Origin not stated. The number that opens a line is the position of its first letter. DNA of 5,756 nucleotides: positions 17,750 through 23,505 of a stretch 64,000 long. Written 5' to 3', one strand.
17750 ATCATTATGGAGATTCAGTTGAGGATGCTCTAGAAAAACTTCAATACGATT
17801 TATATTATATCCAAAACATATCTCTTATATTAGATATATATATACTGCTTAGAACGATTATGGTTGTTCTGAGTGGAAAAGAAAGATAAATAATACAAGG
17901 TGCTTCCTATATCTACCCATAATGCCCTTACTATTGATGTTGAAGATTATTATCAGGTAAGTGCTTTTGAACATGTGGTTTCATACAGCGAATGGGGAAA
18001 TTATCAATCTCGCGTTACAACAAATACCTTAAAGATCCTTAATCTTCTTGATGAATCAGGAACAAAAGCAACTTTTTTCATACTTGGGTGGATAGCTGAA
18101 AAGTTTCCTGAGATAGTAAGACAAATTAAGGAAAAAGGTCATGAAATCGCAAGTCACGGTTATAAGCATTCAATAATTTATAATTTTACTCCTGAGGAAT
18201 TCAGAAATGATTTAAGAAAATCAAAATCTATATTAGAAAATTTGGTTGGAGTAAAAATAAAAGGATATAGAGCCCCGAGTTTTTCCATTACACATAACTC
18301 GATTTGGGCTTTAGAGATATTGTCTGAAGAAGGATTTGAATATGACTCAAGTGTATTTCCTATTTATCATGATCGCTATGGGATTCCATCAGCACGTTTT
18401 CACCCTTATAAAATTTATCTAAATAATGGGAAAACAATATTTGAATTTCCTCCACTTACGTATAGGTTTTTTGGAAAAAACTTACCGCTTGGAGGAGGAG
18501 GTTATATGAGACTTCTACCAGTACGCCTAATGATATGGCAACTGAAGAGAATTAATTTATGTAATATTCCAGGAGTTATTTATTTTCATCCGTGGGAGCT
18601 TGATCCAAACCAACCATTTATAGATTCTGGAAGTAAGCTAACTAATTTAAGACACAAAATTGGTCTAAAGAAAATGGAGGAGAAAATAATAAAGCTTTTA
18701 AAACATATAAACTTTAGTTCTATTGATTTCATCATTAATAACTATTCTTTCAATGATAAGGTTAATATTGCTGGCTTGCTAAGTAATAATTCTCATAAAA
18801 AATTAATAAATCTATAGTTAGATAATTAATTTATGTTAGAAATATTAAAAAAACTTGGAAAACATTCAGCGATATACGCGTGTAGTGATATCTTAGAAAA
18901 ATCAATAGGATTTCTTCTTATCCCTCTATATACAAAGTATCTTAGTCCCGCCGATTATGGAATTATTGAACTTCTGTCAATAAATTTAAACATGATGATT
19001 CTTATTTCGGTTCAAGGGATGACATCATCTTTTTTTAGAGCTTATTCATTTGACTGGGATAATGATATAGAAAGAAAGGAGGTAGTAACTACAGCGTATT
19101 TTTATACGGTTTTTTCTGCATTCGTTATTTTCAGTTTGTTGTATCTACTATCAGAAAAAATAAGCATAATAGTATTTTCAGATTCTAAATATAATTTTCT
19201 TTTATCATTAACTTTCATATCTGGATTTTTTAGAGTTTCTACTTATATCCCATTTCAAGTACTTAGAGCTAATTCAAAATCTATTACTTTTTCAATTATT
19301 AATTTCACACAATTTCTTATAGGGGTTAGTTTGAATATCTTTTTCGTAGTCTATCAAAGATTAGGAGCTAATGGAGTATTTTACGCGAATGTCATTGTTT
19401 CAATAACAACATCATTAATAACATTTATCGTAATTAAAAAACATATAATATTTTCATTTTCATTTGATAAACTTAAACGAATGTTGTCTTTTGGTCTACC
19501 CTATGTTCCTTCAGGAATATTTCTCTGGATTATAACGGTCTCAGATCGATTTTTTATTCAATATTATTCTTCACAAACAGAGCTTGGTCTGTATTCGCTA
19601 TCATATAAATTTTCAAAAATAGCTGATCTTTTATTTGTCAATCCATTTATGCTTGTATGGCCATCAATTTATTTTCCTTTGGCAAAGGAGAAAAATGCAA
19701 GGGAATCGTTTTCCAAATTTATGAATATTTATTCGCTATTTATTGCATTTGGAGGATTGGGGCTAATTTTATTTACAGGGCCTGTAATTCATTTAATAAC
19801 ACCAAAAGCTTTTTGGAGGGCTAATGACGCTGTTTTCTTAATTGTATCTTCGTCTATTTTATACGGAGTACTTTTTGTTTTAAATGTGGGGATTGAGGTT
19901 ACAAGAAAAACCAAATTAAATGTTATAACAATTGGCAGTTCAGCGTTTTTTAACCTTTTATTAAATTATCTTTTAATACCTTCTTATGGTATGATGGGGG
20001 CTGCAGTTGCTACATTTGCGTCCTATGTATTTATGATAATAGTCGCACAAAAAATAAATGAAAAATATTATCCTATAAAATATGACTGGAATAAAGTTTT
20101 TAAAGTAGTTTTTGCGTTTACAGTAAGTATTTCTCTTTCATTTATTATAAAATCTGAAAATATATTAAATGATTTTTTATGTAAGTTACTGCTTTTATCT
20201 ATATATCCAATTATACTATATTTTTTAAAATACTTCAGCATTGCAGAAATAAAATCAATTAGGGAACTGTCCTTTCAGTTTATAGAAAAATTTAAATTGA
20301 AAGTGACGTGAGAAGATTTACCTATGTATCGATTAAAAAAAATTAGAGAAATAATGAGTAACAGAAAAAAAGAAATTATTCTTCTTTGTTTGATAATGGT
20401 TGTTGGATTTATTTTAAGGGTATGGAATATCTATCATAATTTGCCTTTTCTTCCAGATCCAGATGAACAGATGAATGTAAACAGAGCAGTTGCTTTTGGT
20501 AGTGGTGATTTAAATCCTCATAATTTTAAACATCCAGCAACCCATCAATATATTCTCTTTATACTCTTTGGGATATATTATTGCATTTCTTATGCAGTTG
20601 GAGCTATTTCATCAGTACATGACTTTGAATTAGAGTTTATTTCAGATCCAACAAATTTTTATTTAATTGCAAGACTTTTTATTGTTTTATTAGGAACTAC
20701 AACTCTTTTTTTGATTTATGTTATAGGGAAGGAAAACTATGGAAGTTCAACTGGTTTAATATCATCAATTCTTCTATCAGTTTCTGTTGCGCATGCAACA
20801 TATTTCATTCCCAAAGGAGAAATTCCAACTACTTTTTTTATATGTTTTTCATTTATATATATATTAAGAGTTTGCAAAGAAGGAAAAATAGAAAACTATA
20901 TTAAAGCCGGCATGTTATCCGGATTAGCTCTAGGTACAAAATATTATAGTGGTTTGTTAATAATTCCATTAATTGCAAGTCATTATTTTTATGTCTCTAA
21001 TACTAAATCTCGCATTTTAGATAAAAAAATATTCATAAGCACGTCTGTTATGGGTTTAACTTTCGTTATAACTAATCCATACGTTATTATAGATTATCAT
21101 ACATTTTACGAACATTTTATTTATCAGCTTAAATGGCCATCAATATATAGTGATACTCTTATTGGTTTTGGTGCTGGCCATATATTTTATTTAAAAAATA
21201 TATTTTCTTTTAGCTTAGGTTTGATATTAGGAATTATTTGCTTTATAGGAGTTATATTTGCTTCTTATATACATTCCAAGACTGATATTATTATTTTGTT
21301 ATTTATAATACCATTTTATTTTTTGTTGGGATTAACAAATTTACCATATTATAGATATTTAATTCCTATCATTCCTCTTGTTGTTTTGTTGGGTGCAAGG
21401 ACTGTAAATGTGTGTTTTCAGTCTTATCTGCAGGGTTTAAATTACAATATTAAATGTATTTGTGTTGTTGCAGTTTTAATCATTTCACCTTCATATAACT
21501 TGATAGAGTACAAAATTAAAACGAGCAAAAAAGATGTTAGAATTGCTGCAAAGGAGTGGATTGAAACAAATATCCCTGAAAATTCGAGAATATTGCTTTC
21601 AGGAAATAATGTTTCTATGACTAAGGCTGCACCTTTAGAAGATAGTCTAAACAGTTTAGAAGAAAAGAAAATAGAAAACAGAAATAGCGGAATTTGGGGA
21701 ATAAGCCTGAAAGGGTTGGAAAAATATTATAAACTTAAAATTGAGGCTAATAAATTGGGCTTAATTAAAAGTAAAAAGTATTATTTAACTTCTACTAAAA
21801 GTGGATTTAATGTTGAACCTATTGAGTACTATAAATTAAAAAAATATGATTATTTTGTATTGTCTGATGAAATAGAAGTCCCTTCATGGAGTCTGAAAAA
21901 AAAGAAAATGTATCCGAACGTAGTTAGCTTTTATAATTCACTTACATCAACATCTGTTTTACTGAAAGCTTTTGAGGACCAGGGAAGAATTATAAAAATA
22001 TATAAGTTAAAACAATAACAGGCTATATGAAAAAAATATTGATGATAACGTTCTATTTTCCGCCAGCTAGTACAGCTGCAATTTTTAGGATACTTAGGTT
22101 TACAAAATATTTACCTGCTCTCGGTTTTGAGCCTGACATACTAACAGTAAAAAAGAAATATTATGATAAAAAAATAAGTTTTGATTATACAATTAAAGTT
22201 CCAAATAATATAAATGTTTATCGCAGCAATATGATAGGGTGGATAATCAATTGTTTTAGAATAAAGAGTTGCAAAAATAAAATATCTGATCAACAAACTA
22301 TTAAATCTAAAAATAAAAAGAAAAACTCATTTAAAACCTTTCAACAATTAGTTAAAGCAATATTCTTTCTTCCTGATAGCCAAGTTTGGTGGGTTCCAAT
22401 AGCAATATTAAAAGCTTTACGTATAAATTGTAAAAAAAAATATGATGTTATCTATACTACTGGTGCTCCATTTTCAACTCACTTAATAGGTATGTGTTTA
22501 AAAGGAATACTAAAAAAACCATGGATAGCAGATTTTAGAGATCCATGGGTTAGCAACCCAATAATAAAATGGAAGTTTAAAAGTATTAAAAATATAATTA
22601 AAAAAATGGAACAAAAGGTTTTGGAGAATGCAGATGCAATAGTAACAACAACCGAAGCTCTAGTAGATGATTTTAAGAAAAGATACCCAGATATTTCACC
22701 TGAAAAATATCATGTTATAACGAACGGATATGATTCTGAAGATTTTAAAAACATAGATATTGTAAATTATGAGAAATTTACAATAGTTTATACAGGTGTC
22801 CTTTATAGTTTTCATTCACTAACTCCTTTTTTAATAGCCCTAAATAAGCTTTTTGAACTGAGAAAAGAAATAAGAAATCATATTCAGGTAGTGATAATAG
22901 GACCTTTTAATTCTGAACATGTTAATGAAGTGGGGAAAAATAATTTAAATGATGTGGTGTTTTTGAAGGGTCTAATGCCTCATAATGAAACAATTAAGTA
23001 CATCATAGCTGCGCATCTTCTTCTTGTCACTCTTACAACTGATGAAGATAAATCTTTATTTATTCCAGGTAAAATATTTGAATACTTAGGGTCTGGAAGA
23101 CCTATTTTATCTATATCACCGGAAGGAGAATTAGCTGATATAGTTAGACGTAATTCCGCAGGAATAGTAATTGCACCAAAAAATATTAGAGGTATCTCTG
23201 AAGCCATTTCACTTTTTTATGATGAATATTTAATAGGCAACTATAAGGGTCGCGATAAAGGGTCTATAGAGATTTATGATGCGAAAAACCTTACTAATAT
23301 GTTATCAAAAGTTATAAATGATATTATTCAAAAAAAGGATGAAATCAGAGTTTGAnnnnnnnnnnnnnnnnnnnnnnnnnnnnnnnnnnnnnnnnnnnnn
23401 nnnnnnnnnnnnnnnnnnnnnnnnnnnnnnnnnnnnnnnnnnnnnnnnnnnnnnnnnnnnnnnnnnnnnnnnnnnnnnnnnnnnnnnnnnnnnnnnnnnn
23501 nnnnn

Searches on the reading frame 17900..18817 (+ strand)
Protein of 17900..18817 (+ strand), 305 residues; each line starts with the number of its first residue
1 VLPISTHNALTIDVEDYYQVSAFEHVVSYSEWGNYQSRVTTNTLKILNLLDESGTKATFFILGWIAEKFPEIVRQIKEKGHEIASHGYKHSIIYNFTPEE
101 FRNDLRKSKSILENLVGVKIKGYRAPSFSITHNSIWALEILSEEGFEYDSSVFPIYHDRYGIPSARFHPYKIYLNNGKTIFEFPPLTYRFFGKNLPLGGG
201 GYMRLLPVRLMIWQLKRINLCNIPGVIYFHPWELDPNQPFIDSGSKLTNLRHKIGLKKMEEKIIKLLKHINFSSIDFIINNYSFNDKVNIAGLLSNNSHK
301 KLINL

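Call 7: search_protein_families(library=pfam, proteins=[window:17900-18817:+], max_evalue=0.001)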
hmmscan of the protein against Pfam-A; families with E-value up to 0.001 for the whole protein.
window:17900-18817:+ (305 aa): 4 families
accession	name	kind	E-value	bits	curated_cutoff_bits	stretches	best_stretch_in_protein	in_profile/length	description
PF11959.13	DUF3473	-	1.8e-39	135.1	29.6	1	150-277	1-127/130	Domain of unknown function (DUF3473)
PF01522.26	Polysacc_deac_1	-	1.8e-23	83.3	23.1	1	40-138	18-116/124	Polysaccharide deacetylase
PF10096.14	DUF2334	-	8.6e-08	32.4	26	1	67-144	53-146/203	Uncharacterized protein conserved in bacteria (DUF2334)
PF03065.20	Glyco_hydro_57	-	3.9e-07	30.1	21.2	1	60-148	82-168/291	Glycosyl hydrolase family 57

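Call 8: search_protein_families(library=ncbifam, proteins=[window:17900-18817:+], max_evalue=1e-10)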
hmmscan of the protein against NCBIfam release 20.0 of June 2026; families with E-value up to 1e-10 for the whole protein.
window:17900-18817:+ (305 aa): 6 families
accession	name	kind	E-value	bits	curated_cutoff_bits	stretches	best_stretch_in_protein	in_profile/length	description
TIGR03006.1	pepcterm_polyde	equivalog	1.4e-108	362.2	276.2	1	8-278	1-270/272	XrtA system polysaccharide deacetylase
TIGR02764.1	spore_ybaN_pdaB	equivalog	1.6e-23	83.5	237.4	1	40-139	18-117/191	polysaccharide deacetylase family sporulation protein PdaB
NF045821.1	PgAcgDacpgdA1_Bac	equivalog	2.6e-19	69.2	400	1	42-137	102-198/282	peptidoglycan-N-acetylglucosamine deacetylase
TIGR02873.1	spore_ylxY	hypoth_equivalog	2.3e-13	50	391.5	1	45-134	102-191/268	probable sporulation protein, polysaccharide deacetylase family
TIGR04243.1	nodulat_NodB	equivalog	8.2e-13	48.3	240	1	42-126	16-101/197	chitooligosaccharide deacetylase NodB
TIGR02884.1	spore_pdaA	equivalog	9.2e-11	41.9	298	0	41-126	50-135/224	delta-lactam-biosynthetic de-N-acetylase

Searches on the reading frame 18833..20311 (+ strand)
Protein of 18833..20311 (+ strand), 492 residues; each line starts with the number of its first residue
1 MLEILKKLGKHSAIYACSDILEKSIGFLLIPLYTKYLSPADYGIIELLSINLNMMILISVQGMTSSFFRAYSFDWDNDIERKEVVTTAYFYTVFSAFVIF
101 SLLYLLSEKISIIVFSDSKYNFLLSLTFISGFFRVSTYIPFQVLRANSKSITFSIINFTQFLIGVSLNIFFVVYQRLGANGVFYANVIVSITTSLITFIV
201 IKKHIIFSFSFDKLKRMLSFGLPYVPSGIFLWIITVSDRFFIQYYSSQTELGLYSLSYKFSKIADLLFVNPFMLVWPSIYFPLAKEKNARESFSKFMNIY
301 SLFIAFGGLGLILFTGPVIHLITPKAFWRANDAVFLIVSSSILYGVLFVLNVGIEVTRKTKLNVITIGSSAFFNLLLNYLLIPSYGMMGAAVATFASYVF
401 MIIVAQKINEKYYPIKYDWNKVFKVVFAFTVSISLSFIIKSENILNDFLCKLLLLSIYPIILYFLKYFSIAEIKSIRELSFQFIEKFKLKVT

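Call 7: search_protein_families(library=pfam, proteins=[window:18833-20311:+], max_evalue=0.001)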
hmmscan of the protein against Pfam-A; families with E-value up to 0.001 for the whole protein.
window:18833-20311:+ (492 aa): 2 families
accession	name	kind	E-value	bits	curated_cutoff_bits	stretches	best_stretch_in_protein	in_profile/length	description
PF13440.11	Polysacc_synt_3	-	1.4e-16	61.1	23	1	37-322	6-283/293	Polysaccharide biosynthesis protein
PF01943.22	Polysacc_synt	-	3.7e-13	50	28.2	1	9-276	2-266/274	Polysaccharide biosynthesis protein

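Call 8: search_protein_families(library=ncbifam, proteins=[window:18833-20311:+], max_evalue=1e-10)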
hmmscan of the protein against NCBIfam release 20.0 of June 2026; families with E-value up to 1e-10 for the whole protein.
window:18833-20311:+ (492 aa): 1 family
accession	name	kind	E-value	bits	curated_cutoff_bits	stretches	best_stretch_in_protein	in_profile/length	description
NF050818.1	PolSacchBiosHfsF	equivalog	1.2e-25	90.5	700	1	17-432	11-426/468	polysaccharide biosynthesis protein HfsF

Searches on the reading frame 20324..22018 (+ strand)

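Call 7: search_protein_families(library=pfam, proteins=[window:20324-22018:+], max_evalue=0.001)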
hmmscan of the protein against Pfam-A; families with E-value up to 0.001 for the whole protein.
window:20324-22018:+ (564 aa): 1 family
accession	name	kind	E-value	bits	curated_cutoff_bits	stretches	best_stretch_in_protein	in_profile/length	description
PF13231.12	PMT_2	-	2.7e-15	57.4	26.1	1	116-250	24-156/160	Dolichyl-phosphate-mannose-protein mannosyltransferase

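Call 8: search_protein_families(library=ncbifam, proteins=[window:20324-22018:+], max_evalue=1e-10)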
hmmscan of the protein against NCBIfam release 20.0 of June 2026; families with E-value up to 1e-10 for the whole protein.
window:20324-22018:+ (564 aa): 0 families

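Call 76: search_protein_families(library=ncbifam, proteins=[window:20324-22018:+], max_evalue=0.00001)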
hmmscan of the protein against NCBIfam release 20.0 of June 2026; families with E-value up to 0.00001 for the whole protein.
window:20324-22018:+ (564 aa): 0 families

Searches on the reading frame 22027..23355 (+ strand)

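Call 59: search_protein_families(library=pfam, proteins=[window:22027-23355:+], max_evalue=0.00001)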
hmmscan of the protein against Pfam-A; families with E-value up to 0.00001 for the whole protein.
window:22027-23355:+ (442 aa): 4 families
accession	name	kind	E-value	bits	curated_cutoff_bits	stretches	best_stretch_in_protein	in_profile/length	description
PF13439.12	Glyco_transf_4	-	4.6e-11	43.5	28.5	1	109-238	43-169/170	Glycosyltransferase Family 4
PF13692.12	Glyco_trans_1_4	-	4e-09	37.3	27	1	252-396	3-138/142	Glycosyl transferases group 1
PF00534.26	Glycos_transf_1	-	3.1e-07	30.5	26.4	1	275-399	36-157/172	Glycosyl transferases group 1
PF13579.12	Glyco_trans_4_4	-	5.4e-07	30.5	29.7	1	136-234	69-158/158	Glycosyl transferase 4-like domain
